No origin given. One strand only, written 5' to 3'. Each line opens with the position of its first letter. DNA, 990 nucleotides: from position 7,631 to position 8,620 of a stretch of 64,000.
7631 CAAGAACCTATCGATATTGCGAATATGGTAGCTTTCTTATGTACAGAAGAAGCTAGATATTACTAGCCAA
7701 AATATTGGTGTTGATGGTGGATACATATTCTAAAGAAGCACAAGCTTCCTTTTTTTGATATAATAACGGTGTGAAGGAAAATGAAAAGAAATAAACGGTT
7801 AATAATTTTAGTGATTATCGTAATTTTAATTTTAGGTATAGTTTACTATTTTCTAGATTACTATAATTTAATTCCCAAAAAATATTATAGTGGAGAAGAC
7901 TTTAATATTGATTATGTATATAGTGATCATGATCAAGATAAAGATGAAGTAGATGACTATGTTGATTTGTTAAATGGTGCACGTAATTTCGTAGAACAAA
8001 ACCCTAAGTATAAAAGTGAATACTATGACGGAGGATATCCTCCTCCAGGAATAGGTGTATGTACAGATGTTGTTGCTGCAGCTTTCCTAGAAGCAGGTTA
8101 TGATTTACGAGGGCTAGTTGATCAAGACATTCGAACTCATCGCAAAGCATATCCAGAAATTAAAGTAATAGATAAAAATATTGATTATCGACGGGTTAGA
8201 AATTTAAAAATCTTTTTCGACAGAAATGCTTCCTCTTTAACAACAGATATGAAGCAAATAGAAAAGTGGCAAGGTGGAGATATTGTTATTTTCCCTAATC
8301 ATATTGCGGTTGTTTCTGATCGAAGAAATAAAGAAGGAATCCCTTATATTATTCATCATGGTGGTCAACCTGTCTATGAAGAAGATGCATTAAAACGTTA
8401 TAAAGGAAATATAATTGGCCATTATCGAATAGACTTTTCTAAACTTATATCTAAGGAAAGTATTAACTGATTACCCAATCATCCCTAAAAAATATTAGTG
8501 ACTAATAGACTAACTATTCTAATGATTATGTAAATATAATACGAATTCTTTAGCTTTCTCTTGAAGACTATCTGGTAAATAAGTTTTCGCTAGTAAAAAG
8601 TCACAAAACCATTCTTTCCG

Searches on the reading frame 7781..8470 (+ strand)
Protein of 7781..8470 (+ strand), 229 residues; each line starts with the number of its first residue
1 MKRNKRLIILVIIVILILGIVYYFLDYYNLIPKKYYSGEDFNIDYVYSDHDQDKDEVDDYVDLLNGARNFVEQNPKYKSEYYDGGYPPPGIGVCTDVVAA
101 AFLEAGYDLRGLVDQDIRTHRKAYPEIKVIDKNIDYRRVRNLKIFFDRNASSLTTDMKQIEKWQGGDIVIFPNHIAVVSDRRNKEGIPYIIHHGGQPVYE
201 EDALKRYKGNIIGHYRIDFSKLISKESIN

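Call 3: search_protein_families(library=pfam, proteins=[window:7781-8470:+], max_evalue=1)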
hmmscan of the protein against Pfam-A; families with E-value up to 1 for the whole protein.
window:7781-8470:+ (229 aa): 2 families
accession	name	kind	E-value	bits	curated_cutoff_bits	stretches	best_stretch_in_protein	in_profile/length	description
PF06940.17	DUF1287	-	4.6e-48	163.5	25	1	65-216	2-162/163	Domain of unknown function (DUF1287)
PF02706.20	Wzz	-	0.041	14.6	25.5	1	2-25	13-36/91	Chain length determinant protein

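Call 70: search_protein_families(library=padloc, proteins=[window:7781-8470:+], max_evalue=0.1)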
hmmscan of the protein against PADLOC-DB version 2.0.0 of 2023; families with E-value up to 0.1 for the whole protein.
window:7781-8470:+ (229 aa): 0 families
